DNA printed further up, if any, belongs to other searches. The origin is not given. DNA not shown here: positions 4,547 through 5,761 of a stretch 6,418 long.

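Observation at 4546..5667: Unclassified secreted, Cys-rich ~300-aa protein with a consensus TTTTCAG acceptor 46 nt upstream of its start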

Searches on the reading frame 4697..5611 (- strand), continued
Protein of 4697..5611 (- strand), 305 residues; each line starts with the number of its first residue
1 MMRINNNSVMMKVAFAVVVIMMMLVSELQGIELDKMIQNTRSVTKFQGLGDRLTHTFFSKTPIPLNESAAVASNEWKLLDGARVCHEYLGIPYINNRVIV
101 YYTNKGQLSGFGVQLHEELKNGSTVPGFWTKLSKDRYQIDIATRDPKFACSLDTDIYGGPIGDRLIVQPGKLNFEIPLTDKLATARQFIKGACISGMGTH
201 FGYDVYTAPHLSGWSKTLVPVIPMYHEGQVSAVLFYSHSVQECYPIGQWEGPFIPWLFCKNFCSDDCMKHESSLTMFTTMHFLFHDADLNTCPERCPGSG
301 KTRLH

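Call 58: list_cluster_members(proteins=[P0159, P0151, P0164, P0144, P0128, P0139, P0131, P0125, P0118, P0104])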
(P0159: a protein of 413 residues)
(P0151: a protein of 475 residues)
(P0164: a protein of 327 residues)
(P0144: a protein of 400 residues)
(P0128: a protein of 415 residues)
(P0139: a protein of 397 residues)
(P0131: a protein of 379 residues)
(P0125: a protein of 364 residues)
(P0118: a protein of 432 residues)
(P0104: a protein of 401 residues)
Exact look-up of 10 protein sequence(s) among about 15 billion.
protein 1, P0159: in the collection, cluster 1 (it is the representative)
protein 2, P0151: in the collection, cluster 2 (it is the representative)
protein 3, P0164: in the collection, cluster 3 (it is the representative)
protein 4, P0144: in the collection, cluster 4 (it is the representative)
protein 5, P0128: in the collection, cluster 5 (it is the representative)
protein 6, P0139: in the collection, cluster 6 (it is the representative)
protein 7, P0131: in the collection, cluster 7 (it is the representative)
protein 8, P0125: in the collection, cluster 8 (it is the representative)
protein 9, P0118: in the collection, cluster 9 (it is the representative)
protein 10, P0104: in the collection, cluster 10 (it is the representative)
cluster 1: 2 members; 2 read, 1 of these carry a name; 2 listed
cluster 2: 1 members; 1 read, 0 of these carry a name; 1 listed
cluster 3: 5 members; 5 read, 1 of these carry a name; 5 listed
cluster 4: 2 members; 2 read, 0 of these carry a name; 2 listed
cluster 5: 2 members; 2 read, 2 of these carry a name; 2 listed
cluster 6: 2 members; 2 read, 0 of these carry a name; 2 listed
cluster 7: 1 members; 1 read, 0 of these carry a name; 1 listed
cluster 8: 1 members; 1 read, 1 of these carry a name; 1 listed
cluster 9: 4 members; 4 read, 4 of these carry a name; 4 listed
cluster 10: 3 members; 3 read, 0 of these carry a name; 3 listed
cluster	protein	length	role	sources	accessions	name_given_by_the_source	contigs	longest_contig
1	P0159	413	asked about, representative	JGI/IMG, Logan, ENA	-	hypothetical protein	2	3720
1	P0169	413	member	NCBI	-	-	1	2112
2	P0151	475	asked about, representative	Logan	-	-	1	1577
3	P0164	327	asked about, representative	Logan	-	-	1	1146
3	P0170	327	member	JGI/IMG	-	hypothetical protein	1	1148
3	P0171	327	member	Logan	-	-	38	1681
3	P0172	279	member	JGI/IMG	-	-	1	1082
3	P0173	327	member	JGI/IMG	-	-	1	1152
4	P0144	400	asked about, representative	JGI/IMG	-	-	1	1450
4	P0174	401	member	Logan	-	-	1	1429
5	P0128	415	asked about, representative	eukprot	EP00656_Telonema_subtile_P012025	TRINITY_DN1602_c0_g1_i1.p1 TRINITY_DN1602_c0_g1~~TRINITY_DN1602_c0_g1_i1.p1 ORF ...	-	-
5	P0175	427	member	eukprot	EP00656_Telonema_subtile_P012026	TRINITY_DN1602_c0_g1_i4.p1 TRINITY_DN1602_c0_g1~~TRINITY_DN1602_c0_g1_i4.p1 ORF ...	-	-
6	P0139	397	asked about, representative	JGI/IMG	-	-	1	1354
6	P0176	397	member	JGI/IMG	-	-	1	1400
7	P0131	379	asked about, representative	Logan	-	-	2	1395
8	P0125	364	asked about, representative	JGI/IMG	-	hypothetical protein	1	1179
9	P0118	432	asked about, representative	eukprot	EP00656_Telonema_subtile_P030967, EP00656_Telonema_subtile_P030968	TRINITY_DN3392_c0_g1_i3.p1 TRINITY_DN3392_c0_g1~~TRINITY_DN3392_c0_g1_i3.p1 ORF ...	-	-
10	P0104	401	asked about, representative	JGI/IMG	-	-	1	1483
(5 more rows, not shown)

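Call 64: find_encoding_contigs(protein=P0011, flank=5000, max_places=2)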
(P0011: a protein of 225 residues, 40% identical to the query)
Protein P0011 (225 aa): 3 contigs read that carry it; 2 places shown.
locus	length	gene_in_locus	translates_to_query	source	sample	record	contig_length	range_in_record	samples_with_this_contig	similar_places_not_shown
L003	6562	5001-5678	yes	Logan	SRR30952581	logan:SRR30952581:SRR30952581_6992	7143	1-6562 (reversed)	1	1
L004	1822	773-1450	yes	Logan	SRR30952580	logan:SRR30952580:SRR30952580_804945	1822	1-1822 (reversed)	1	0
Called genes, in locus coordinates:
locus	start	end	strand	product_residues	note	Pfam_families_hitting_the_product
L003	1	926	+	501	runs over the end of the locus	?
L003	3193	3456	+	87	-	PF00112:Peptidase_C1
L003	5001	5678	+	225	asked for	-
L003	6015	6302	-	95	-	-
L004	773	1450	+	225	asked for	-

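Call 65: find_encoding_contigs(protein=P0007, flank=2000, max_places=5)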
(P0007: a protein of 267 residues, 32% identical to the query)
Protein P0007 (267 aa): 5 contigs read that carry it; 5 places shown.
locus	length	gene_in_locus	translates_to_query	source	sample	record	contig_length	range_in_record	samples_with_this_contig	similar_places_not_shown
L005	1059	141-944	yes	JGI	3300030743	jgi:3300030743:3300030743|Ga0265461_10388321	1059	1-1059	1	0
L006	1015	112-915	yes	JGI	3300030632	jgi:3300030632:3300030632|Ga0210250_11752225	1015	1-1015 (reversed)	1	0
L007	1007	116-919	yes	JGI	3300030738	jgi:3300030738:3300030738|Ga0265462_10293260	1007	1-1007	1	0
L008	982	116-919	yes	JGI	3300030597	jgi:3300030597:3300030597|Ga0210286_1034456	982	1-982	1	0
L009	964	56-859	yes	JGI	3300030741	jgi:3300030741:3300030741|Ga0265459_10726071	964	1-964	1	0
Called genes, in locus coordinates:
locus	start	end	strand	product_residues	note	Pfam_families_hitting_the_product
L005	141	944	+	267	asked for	-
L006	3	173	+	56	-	?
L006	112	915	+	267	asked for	-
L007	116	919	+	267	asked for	-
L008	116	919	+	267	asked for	-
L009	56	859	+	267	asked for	-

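Call 66: find_encoding_contigs(protein=P0002, flank=2000, max_places=3)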
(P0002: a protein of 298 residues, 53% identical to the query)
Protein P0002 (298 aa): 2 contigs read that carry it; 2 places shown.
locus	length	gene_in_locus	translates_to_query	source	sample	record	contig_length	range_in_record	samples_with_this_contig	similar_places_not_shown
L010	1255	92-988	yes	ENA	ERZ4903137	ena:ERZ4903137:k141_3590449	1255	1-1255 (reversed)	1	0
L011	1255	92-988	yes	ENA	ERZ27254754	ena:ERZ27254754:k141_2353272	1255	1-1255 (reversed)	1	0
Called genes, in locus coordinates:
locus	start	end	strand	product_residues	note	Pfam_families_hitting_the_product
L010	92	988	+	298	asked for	-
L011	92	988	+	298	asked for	-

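Call 69: list_cluster_members(proteins=[P0023, P0025, P0030, P0038, P0043, P0057, P0070, P0093, P0110, P0157])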
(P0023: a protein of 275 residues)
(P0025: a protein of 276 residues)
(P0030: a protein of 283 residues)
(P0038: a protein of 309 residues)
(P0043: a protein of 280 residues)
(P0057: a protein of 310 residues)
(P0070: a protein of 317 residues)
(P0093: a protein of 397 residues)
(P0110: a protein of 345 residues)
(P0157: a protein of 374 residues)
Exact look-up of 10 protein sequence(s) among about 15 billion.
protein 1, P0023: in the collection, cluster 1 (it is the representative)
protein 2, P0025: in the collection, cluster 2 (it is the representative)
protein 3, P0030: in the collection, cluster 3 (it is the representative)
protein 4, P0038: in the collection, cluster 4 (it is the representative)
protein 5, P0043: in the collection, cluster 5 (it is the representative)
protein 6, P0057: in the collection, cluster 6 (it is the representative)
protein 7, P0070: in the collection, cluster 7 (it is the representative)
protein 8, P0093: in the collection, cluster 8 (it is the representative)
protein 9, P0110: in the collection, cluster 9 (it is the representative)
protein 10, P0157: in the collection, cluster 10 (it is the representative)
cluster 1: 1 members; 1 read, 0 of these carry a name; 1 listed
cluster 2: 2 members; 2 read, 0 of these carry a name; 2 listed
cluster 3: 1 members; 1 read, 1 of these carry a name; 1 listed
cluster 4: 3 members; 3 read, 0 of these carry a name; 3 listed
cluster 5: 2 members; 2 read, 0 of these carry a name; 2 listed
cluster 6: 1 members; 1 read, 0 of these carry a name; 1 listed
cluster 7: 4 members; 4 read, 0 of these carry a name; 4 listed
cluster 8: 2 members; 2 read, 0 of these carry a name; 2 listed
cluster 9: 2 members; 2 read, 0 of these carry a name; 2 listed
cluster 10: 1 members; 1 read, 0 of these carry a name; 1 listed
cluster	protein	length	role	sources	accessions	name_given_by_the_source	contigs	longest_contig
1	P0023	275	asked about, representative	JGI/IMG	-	-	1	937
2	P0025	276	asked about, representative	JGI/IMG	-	-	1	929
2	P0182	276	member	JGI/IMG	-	-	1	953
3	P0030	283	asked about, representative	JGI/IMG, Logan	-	hypothetical protein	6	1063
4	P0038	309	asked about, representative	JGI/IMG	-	-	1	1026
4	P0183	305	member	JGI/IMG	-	-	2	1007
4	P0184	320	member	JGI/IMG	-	-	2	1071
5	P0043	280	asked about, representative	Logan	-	-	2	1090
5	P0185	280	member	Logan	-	-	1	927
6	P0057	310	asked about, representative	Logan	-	-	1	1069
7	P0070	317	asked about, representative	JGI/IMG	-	-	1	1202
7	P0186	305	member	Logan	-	-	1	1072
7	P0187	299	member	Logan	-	-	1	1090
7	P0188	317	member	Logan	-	-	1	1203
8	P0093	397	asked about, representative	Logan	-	-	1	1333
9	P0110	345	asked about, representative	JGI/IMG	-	-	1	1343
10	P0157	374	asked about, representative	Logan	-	-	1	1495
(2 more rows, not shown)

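Call 71: find_homologous_proteins(query=P0159, max_evalue=0.00001)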
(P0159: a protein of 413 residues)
Query P0159 (413 aa): 14 proteins with E <= 0.00001 among 8000 candidates.
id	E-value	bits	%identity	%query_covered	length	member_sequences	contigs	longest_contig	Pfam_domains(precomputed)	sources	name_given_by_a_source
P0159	3.3e-283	957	100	100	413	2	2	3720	-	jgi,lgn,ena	jgi:hypothetical protein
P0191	2.3e-219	747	81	98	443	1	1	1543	-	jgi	jgi:hypothetical protein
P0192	2.0e-111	391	78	58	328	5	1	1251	-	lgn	-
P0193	5.8e-111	390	53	96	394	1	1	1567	-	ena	-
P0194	2.6e-64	236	44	80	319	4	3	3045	-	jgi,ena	jgi:hypothetical protein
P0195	6.5e-53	199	47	58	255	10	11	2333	-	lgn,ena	-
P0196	4.0e-35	140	33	78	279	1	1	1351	-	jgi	-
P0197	3.1e-34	137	36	64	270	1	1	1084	-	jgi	-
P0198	4.3e-32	130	34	75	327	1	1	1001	-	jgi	jgi:hypothetical protein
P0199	1.7e-31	128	47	32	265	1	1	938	-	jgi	-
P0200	3.7e-31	127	33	78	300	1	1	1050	-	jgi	jgi:hypothetical protein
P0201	1.2e-30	125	33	75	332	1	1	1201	-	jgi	-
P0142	1.4e-29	122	35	60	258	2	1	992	-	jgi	-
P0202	7.0e-8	50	65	12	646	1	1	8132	PF00150.25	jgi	jgi:hypothetical protein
